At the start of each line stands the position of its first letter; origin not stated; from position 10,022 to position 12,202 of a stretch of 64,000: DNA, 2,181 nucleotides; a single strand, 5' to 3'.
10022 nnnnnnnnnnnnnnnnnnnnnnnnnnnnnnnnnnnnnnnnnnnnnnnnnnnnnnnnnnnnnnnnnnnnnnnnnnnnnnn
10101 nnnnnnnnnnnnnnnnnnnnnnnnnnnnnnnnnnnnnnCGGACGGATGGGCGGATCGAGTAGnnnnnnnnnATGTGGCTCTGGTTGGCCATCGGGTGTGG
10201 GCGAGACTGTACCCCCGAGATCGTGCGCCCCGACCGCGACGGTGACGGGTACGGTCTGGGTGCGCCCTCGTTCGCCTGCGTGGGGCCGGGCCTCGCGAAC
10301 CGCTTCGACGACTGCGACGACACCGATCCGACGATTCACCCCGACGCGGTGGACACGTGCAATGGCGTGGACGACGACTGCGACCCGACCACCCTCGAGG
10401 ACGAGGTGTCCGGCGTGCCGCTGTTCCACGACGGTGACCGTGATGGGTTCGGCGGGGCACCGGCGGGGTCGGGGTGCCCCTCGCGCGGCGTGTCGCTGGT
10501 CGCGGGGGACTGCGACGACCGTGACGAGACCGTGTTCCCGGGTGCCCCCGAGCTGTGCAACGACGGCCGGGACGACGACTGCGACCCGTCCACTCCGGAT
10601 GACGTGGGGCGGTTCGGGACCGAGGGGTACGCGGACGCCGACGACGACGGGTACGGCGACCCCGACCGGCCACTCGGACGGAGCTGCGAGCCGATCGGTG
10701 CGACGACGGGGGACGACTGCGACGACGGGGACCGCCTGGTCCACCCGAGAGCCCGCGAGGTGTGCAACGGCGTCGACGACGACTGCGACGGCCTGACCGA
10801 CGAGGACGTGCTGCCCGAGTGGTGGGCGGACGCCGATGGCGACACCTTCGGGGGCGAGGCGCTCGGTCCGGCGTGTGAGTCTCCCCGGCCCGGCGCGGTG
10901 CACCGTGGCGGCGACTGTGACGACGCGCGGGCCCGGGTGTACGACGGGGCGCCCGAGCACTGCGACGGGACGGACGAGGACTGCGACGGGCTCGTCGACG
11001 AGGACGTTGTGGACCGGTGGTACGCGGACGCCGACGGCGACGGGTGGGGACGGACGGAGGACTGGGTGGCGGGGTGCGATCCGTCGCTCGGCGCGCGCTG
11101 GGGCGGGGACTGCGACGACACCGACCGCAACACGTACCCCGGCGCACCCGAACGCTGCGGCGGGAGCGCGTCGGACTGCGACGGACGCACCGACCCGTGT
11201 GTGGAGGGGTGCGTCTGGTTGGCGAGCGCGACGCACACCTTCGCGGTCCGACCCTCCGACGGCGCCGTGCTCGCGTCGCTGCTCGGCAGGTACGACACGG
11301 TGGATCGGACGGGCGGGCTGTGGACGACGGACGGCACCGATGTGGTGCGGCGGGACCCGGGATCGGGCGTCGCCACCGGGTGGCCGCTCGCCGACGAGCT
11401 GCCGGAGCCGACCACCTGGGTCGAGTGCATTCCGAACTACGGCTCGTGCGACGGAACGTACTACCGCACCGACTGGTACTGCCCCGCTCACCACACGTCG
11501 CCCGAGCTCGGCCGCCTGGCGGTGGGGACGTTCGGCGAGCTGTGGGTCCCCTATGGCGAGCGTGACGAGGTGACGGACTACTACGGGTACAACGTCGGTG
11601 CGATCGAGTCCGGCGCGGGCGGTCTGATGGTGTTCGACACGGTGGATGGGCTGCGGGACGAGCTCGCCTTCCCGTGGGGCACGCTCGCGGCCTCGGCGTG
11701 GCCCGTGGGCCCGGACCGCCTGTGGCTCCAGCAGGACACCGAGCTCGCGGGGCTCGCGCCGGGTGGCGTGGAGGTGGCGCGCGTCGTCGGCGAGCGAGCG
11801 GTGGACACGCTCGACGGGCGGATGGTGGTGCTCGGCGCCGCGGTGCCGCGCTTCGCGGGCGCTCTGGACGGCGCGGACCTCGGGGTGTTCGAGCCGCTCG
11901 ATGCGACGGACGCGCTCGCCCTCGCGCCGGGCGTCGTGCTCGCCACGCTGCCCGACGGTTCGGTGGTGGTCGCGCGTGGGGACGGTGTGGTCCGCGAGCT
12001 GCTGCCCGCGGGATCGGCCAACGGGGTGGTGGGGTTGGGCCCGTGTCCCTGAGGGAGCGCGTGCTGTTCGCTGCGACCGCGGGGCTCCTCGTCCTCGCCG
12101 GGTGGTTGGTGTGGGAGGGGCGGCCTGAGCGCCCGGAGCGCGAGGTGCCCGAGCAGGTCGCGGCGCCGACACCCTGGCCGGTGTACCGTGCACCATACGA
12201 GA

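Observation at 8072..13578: Tandem paralogous Cys-rich repeat (MopE-like) lipoproteins translationally coupled to a membrane-anchored protein of unknown function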

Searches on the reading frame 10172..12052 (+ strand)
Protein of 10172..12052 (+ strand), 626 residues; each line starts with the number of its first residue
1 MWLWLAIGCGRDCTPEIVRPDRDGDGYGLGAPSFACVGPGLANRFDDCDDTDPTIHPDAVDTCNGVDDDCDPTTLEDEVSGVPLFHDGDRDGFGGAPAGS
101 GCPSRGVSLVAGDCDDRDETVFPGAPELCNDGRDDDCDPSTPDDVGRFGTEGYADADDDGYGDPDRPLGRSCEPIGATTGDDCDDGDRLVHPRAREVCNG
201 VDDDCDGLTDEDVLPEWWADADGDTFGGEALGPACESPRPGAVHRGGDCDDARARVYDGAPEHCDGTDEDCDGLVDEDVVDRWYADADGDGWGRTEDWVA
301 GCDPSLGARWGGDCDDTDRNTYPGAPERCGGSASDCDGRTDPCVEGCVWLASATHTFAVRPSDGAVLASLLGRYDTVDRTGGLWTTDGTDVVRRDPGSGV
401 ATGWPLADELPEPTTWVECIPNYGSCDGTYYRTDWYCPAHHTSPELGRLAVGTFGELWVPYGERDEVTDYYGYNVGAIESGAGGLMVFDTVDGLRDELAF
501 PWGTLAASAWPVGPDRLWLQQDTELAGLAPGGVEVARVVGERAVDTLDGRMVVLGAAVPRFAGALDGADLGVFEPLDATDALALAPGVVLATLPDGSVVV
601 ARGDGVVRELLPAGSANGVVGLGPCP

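Call 3: search_protein_families(library=pfam, proteins=[window:10172-12052:+], max_evalue=0.01)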
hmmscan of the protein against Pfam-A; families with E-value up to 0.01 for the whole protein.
window:10172-12052:+ (626 aa): 1 family
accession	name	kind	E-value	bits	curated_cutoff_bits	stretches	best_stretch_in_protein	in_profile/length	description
PF11617.13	Cu-binding_MopE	-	1.5e-41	140.7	27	5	182-211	1-30/30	Putative metal-binding motif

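Call 4: search_protein_families(library=ncbifam, proteins=[window:10172-12052:+], max_evalue=0.01)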
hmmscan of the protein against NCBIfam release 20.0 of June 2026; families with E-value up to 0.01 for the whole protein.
window:10172-12052:+ (626 aa): 0 families

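Call 63: find_homologous_proteins(query=window:10172-12049:+, max_evalue=0.00001)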
Query window:10172-12049:+ (626 aa): 5991 proteins with E <= 0.00001 among 8000 candidates; the best 120 are listed.
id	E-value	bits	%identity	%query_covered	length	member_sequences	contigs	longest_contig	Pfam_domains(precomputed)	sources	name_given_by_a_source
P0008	0.0e+0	1453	100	100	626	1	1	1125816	PF11617.14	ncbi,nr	ncbi:MAG: putative metal-binding motif-containing protein [Alphaproteobacteria bacterium]|nr:putativ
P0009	1.4e-163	565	47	97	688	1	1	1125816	PF11617.14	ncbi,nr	ncbi:MAG: putative metal-binding motif-containing protein [Alphaproteobacteria bacterium]|nr:putativ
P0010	1.7e-158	548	41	53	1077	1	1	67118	PF09064.16,PF11617.14,PF18962.8,PF19081.7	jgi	jgi:hypothetical protein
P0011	9.8e-154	532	40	54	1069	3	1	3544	PF11617.14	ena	-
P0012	6.1e-152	526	47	33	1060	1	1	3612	PF11617.14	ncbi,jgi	jgi:hypothetical protein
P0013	3.3e-149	517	42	53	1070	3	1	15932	PF11617.14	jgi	jgi:hypothetical protein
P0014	8.5e-149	516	39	50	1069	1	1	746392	PF11617.14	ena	-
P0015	2.6e-147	511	39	51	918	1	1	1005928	PF11617.14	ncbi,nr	ncbi:MAG: putative metal-binding motif-containing protein [Bacteroidetes bacterium]|nr:putative meta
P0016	5.4e-146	506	41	51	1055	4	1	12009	PF11617.14,PF18962.8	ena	-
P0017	8.8e-146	506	42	53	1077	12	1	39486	PF11617.14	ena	-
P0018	5.8e-144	500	43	51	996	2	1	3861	PF11617.14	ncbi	-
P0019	6.5e-142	493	44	50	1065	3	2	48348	PF11617.14,PF02191.24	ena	-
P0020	2.5e-139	484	51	26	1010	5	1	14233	PF11617.14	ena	-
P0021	2.8e-139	484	49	34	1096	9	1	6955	PF00059.28,PF11617.14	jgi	jgi:hypothetical protein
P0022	1.4e-136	475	41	53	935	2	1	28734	PF11617.14,PF18962.8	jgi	jgi:hypothetical protein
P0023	1.9e-136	475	44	47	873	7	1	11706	PF11617.14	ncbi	-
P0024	5.6e-135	470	40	48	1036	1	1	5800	PF11617.14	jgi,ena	-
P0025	4.1e-134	467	47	47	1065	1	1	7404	PF11617.14,PF00147.24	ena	-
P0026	1.4e-133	465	40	54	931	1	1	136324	PF11617.14,PF18962.8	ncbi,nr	ncbi:MAG: T9SS type A sorting domain-containing protein [Flavobacteriales bacterium]|nr:T9SS type A 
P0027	3.6e-132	461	42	55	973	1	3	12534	PF11617.14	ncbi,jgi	jgi:hypothetical protein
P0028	7.5e-132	460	40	49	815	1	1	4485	PF11617.14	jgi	jgi:hypothetical protein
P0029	3.6e-130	454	46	39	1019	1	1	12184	PF11617.14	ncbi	ncbi:MAG: putative metal-binding motif-containing protein [Pseudomonadota bacterium]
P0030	7.7e-130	453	40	51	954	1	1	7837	PF11617.14,PF18962.8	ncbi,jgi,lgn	jgi:hypothetical protein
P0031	1.1e-129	452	42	52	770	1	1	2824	PF11617.14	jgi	jgi:hypothetical protein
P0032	1.9e-129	452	40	54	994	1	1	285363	PF11617.14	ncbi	-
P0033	5.4e-128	447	44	51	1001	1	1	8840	PF01839.30,PF11617.14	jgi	jgi:hypothetical protein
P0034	1.9e-127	445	40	54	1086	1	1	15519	PF00059.28,PF11617.14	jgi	jgi:large repetitive protein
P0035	5.7e-126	440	46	37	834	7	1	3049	PF11617.14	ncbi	ncbi:MAG: hypothetical protein RL071_1344, partial [Pseudomonadota bacterium]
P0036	1.8e-125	439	39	52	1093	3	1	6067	PF11617.14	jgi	jgi:hypothetical protein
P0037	2.0e-125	438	41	53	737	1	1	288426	PF11617.14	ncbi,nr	ncbi:MAG: putative metal-binding motif-containing protein [Bacteroidetes bacterium]|nr:putative meta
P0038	2.5e-125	438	42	53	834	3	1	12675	PF11617.14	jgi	-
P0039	4.1e-125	437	38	52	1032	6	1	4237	PF11617.14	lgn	-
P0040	9.6e-125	436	43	52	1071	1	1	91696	PF11617.14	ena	-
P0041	2.6e-124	435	41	47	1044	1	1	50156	PF11617.14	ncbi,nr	ncbi:MAG: hypothetical protein JXX28_14665 [Deltaproteobacteria bacterium]|nr:hypothetical protein [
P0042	9.8e-124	433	46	51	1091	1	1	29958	PF11617.14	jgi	jgi:hypothetical protein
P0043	1.5e-123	432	47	35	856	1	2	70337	PF11617.14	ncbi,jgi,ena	jgi:hypothetical protein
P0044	1.5e-123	432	39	42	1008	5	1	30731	PF11617.14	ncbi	-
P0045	2.7e-123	431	39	52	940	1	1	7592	PF00059.28,PF11617.14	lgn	-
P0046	5.0e-123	430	41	46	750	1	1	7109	PF11617.14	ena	-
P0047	7.8e-123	430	46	50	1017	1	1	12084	PF11617.14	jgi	-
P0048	8.9e-123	430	41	45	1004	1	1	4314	PF11617.14,PF06439.19,PF21708.5,PF01392.29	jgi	jgi:large repetitive protein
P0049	9.0e-123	430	39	52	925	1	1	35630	PF00059.28,PF11617.14,PF01392.29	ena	-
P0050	2.2e-122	428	38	53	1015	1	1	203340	PF11617.14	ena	-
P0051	2.0e-121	425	40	49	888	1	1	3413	PF11617.14,PF26696.1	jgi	jgi:large repetitive protein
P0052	2.0e-120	422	48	35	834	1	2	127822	PF11617.14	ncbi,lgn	-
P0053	2.0e-120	422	51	27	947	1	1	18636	PF11617.14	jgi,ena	-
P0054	5.4e-120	420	44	39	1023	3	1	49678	PF11617.14,PF01392.29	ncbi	-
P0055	8.7e-120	420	40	50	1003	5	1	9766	PF11617.14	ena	-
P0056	1.1e-119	419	37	54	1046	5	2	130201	PF11617.14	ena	-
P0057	1.5e-119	419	45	51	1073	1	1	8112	PF00059.28,PF11617.14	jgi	jgi:hypothetical protein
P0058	3.1e-119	418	50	37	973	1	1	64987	PF11617.14,PF14258.13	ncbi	ncbi:MAG: putative metal-binding motif-containing protein [Pseudomonadota bacterium]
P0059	1.9e-118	415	40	54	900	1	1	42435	PF11617.14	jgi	jgi:large repetitive protein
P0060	3.1e-118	415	47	49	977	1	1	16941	PF00059.28,PF11617.14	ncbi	-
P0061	3.7e-118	414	44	49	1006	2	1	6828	PF11617.14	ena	-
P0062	7.0e-118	413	43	49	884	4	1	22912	PF00059.28,PF11617.14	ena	-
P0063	7.1e-118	413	40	54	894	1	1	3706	PF11617.14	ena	-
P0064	7.3e-118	413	44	51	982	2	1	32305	PF00059.28,PF11617.14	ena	-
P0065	1.4e-117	412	40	51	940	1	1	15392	PF11617.14,PF00147.24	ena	-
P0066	1.9e-117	412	46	51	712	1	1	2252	PF00059.28,PF11617.14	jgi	jgi:hypothetical protein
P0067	2.4e-117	412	44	49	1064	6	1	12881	PF11617.14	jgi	jgi:hypothetical protein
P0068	3.1e-117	411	38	48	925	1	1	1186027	PF11617.14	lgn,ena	-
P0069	4.4e-117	411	45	49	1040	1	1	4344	PF11617.14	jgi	jgi:hypothetical protein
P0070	2.6e-116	408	42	50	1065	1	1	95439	PF11617.14,PF02191.24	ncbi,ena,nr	ncbi:hypothetical protein LBMAG42_10700 [Deltaproteobacteria bacterium]|nr:hypothetical protein LBMA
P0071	4.6e-116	407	38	54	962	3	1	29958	PF11617.14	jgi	jgi:hypothetical protein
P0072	6.1e-116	407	35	51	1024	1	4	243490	PF11617.14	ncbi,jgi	jgi:hypothetical protein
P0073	7.0e-116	407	43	47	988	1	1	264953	PF00059.28,PF11617.14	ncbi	-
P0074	1.3e-115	406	40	54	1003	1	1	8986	PF11617.14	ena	-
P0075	2.5e-115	405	36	51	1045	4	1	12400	PF11617.14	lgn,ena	-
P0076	3.9e-115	404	38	47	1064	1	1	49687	PF11617.14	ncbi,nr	ncbi:MAG: putative metal-binding motif-containing protein [Deltaproteobacteria bacterium]|nr:putativ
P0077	1.1e-114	403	43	51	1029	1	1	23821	PF11617.14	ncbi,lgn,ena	-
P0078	1.3e-114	403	44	51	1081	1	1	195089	PF11617.14,PF00932.26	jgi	jgi:hypothetical protein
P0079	1.7e-114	402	38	56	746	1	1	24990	PF11617.14,PF18962.8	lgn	-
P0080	3.0e-114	401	40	53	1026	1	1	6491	PF11617.14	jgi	jgi:hypothetical protein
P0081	3.7e-114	401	39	53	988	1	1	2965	PF11617.14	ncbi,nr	ncbi:MAG: putative metal-binding motif-containing protein, partial [Deltaproteobacteria bacterium]|n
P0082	5.8e-114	401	41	47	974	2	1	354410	PF11617.14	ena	-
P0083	6.2e-114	400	42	50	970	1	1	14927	PF11617.14,PF00147.24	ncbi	-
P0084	9.4e-114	400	45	51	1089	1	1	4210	PF11617.14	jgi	-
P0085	1.3e-113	399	40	47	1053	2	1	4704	PF11617.14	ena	-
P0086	1.4e-113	399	41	51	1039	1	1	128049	PF00059.28,PF11617.14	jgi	-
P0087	2.1e-113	399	42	51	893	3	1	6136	PF00059.28,PF11617.14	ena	-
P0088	2.2e-113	399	40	51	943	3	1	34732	PF11617.14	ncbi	-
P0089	1.0e-112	396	43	51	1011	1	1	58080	PF11617.14,PF00932.26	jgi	jgi:hypothetical protein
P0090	1.1e-112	396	42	52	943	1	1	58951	PF11617.14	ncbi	-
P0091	1.3e-112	396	37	59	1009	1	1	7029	PF11617.14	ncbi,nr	ncbi:MAG: hypothetical protein JNM72_09990 [Deltaproteobacteria bacterium]|nr:hypothetical protein [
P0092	1.4e-112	396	45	47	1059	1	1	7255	PF13964.13,PF11617.14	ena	-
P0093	1.4e-112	396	39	50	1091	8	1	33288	PF00059.28,PF11617.14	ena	-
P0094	1.5e-112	396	37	51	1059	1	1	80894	PF00059.28,PF11617.14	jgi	jgi:large repetitive protein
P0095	2.5e-112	395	42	53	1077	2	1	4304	PF09064.16,PF11617.14,PF18962.8,PF19081.7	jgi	jgi:hypothetical protein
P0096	3.8e-112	394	44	52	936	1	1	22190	PF11617.14,PF00147.24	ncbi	ncbi:MAG: MopE-related protein [Pseudomonadota bacterium]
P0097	4.0e-112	394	46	35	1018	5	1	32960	PF11617.14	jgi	jgi:hypothetical protein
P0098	5.4e-112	394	45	53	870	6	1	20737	PF00059.28,PF11617.14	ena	-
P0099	6.0e-112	394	44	51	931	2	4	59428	PF11617.14,PF00147.24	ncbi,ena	-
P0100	6.5e-112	394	37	53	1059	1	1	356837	PF11617.14,PF24514.2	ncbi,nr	ncbi:MAG: hypothetical protein INQ03_11275 [Candidatus Heimdallarchaeota archaeon]|nr:hypothetical p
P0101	2.9e-111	392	35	54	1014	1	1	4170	PF11617.14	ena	-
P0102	3.6e-111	391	40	45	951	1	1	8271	PF11617.14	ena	-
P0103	4.5e-111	391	41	49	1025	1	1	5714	PF01410.24,PF11617.14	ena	-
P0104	4.5e-111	391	43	47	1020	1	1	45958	PF01410.24,PF11617.14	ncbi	ncbi:MAG: MopE-related protein [Pseudomonadota bacterium]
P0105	7.0e-111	390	42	46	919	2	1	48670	PF00059.28,PF11617.14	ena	-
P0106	8.4e-111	390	35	51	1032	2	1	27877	PF11617.14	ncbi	-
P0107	1.2e-110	390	42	46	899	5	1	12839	PF11617.14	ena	-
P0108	2.1e-110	389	43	54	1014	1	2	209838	PF00059.28,PF11617.14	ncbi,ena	-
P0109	2.7e-110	388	40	49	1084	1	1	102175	PF11617.14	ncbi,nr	ncbi:MAG: hypothetical protein H6736_16025 [Alphaproteobacteria bacterium]|nr:hypothetical protein [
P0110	9.9e-110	387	39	56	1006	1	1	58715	PF11617.14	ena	-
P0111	3.9e-109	385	42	55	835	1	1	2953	PF11617.14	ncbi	-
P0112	8.5e-109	383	41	51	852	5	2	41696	PF00059.28,PF11617.14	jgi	-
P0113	1.7e-108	382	42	47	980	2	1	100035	PF11617.14,PF14258.13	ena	-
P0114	1.9e-108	382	40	47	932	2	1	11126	PF11617.14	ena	-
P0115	2.1e-108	382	48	36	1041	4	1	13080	PF01410.24,PF11617.14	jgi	-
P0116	9.5e-108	380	40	51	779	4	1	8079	PF11617.14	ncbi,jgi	jgi:hypothetical protein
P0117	1.0e-107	380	43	49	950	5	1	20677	PF11617.14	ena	-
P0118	1.4e-107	379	41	53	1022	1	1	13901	PF00059.28,PF11617.14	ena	-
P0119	1.8e-107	379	42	51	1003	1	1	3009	PF02412.24,PF11617.14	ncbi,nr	ncbi:MAG: thrombospondin type 3 repeat-containing protein, partial [Deltaproteobacteria bacterium]|n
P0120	2.2e-107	379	42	44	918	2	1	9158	PF00059.28,PF11617.14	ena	-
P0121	2.7e-107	378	39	54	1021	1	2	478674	PF11617.14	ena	-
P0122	3.5e-107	378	41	51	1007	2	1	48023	PF00059.28,PF11617.14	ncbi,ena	-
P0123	3.9e-107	378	40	51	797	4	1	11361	PF11617.14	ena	-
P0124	4.3e-107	378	47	38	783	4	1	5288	PF11617.14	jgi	jgi:hypothetical protein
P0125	5.3e-107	377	44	46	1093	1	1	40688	PF11617.14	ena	-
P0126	9.4e-107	377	38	55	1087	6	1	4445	PF11617.14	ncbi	-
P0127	1.1e-106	376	41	51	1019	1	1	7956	PF00059.28,PF11617.14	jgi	jgi:large repetitive protein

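Call 67: find_encoding_contigs(protein=P0008, flank=3000, max_places=3)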
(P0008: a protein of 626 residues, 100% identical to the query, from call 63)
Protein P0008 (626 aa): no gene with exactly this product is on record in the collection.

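Call 68: list_cluster_members(proteins=[P0008, P0009, P0001])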
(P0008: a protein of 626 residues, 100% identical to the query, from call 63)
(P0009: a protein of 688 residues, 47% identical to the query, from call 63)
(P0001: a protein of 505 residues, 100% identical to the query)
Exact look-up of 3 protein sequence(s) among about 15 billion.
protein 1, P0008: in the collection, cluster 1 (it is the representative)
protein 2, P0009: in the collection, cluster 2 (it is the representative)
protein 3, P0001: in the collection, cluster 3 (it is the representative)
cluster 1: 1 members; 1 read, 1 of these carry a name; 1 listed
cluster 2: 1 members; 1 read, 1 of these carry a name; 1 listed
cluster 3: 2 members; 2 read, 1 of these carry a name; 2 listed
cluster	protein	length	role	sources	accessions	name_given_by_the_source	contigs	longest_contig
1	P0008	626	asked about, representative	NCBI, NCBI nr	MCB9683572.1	MAG: putative metal-binding motif-containing protein [Alphaproteobacteria bacterium] | putative metal-binding motif-containing protein [Alphaproteobacteria bacterium]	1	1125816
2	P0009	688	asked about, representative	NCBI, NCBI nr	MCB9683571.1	MAG: putative metal-binding motif-containing protein [Alphaproteobacteria bacterium] | putative metal-binding motif-containing protein [Alphaproteobacteria bacterium]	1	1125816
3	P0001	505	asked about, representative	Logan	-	-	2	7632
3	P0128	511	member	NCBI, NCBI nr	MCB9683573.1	MAG: hypothetical protein H6735_00870 [Alphaproteobacteria bacterium] | hypothetical protein [Alphaproteobacteria bacterium]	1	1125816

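Call 81: search_protein_families(library=pfam, proteins=[P0010, P0019, P0021, P0025, P0026, P0048, P0078, P0103, P0119], max_evalue=0.0001)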
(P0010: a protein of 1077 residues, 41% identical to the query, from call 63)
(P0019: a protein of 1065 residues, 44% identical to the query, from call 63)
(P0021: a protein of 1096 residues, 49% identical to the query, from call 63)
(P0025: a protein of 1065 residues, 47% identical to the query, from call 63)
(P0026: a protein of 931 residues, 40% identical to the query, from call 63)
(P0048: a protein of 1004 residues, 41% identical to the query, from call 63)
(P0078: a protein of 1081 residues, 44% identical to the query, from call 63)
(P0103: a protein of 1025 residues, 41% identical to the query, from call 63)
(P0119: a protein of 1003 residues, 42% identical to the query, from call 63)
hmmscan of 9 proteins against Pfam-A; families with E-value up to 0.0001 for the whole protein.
P0010 (1077 aa): 4 families
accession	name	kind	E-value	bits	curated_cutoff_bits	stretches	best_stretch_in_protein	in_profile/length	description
PF11617.13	Cu-binding_MopE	-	4.2e-107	350.4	27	10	798-827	1-29/30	Putative metal-binding motif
PF09064.16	EGF_Tme5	-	3.2e-09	37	22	0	712-733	13-33/34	Thrombomodulin like fifth domain, EGF-like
PF19081.6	Ig_7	-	2.4e-06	28.2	27.3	1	908-982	1-80/84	Ig-like domain CHU_C associated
PF18962.6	Por_Secre_tail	-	7.9e-06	26.5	27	1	999-1075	2-75/75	Secretion system C-terminal sorting domain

P0019 (1065 aa): 2 families
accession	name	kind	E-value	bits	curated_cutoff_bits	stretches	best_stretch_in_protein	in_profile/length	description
PF11617.13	Cu-binding_MopE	-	1.2e-97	320.2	27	11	49-78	1-30/30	Putative metal-binding motif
PF02191.22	OLF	-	4.3e-71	239.8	23.9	1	818-1061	3-244/246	Olfactomedin-like domain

P0021 (1096 aa): 2 families
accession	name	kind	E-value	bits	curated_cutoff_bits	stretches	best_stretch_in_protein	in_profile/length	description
PF11617.13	Cu-binding_MopE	-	5.3e-126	410.8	27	13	589-618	1-30/30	Putative metal-binding motif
PF00059.27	Lectin_C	-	2.3e-19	70.6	22.6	1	988-1094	2-106/107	Lectin C-type domain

P0025 (1065 aa): 2 families
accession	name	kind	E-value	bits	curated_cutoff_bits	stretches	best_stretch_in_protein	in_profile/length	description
PF11617.13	Cu-binding_MopE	-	2.3e-118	386.4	27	12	251-280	1-30/30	Putative metal-binding motif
PF00147.23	Fibrinogen_C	-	9e-07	29.4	22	1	836-882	5-47/221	Fibrinogen beta and gamma chains, C-terminal globular domain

P0026 (931 aa): 2 families
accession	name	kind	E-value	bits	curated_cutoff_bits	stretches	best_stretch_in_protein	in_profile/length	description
PF11617.13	Cu-binding_MopE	-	8.5e-117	381.4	27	13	348-377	1-30/30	Putative metal-binding motif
PF18962.6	Por_Secre_tail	-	1.4e-11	44.9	27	1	857-929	1-74/75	Secretion system C-terminal sorting domain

P0048 (1004 aa): 4 families
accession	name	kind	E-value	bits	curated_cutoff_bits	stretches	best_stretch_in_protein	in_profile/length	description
PF11617.13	Cu-binding_MopE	-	8.1e-104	339.9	27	11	52-81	1-30/30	Putative metal-binding motif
PF06439.18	3keto-disac_hyd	-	7e-07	29.9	26.8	1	845-997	12-181/187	3-keto-disaccharide hydrolase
PF21708.4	Glyco_hydro_59_C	-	1.3e-05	25.7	27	1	873-990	41-161/175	Galactocerebrosidase, C-terminal lectin domain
PF01392.28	Fz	-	1.8e-05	25.7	32.1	0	412-441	61-92/110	Fz domain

P0078 (1081 aa): 2 families
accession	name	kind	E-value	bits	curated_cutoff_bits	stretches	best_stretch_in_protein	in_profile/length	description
PF11617.13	Cu-binding_MopE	-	4.9e-127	414.1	27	13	359-388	1-30/30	Putative metal-binding motif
PF00932.25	LTD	-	1e-10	42.4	34.3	1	872-1014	4-107/109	Lamin Tail Domain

P0103 (1025 aa): 2 families
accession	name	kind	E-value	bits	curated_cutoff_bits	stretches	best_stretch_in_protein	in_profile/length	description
PF11617.13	Cu-binding_MopE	-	2.2e-91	300.1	27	11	642-663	9-30/30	Putative metal-binding motif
PF01410.23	COLFI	-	3.3e-08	33.6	26.2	1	808-848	26-69/233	Fibrillar collagen C-terminal domain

P0119 (1003 aa): 2 families
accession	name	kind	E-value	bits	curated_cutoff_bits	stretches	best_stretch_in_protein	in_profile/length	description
PF11617.13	Cu-binding_MopE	-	1.7e-99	326.1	27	12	838-867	1-30/30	Putative metal-binding motif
PF02412.23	TSP_3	-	4.3e-29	100.3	25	5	83-117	2-36/36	Thrombospondin type 3 repeat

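Call 104: find_encoding_contigs(protein=P0109, flank=8000, max_places=2)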
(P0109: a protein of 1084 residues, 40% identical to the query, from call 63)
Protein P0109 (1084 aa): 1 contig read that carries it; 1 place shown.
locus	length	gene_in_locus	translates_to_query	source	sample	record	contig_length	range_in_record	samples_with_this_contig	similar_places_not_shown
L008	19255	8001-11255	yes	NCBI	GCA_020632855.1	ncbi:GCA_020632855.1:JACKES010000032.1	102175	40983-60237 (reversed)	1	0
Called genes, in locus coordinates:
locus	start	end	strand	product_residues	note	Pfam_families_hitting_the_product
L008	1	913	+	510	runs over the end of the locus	PF00656:Peptidase_C14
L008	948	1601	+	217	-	PF13489:Methyltransf_23, PF00891:Methyltransf_2 (weak), PF13847:Methyltransf_31, PF08241:Methyltransf_11, PF08242:Methyltransf_12, PF13649:Methyltransf_25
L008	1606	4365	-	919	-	-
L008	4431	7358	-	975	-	PF11617:Cu-binding_MopE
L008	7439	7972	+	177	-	PF00903:Glyoxalase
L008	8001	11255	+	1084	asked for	PF11617:Cu-binding_MopE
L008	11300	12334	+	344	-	PF01068:DNA_ligase_A_M, PF04679:DNA_ligase_A_C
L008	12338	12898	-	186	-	-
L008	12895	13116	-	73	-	-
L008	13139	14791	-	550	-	-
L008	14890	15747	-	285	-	PF04116:FA_hydroxylase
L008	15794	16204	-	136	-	-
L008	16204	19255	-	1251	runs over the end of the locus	PF11617:Cu-binding_MopE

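Call 105: find_encoding_contigs(protein=P0058, flank=8000, max_places=2)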
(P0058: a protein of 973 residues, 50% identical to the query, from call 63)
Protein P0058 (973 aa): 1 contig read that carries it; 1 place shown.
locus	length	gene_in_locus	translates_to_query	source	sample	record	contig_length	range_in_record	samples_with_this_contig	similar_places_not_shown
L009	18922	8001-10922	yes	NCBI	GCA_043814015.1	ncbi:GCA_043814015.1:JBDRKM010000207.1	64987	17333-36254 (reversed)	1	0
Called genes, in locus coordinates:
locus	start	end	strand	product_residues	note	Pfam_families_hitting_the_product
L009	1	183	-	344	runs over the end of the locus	-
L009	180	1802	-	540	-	PF07676:PD40 (faint), PF26550:Tricorn_2nd (faint), PF00930:DPPIV_N (faint), PF23381:Beta-prop_IFT122_1st (faint), PF25174:Beta-prop_THOC3 (faint), PF26549:Tricorn_N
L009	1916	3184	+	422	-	PF13191:AAA_16, PF13401:AAA_22 (weak)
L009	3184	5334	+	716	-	-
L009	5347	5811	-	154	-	PF00583:Acetyltransf_1, PF13673:Acetyltransf_10 (weak), PF13508:Acetyltransf_7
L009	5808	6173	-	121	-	PF04519:Bactofilin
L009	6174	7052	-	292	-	PF02195:ParB_N, PF17762:HTH_ParB, PF23552:ParB_C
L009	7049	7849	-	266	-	PF01656:CbiA, PF02374:ArsA_ATPase (weak), PF06564:CBP_BcsQ, PF09140:MipZ (weak), PF10609:ParA, PF13614:AAA_31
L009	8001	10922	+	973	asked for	PF11617:Cu-binding_MopE, PF14258:DUF4350 (weak)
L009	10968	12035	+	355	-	PF02463:SMC_N (weak), PF13175:AAA_15 (faint), PF13476:AAA_23, PF13304:AAA_21 (weak)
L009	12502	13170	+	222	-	-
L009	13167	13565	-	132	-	PF01643:Acyl-ACP_TE, PF20791:Acyl-ACP_TE_C (faint), PF13279:4HBT_2, PF03061:4HBT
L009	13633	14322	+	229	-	PF09365:DUF2461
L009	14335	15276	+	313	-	PF22599:SecDF_P1_head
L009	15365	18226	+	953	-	PF11617:Cu-binding_MopE, PF01344:Kelch_1 (faint), PF24681:Kelch_KLHDC2_KLHL20_DRC7 (weak), PF13964:Beta-prop_Calicin (weak), PF24996:NANM (faint), PF13415:Beta-prop_FBX42, PF24681:Kelch_KLHDC2_KLHL20_DRC7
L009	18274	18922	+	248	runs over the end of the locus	-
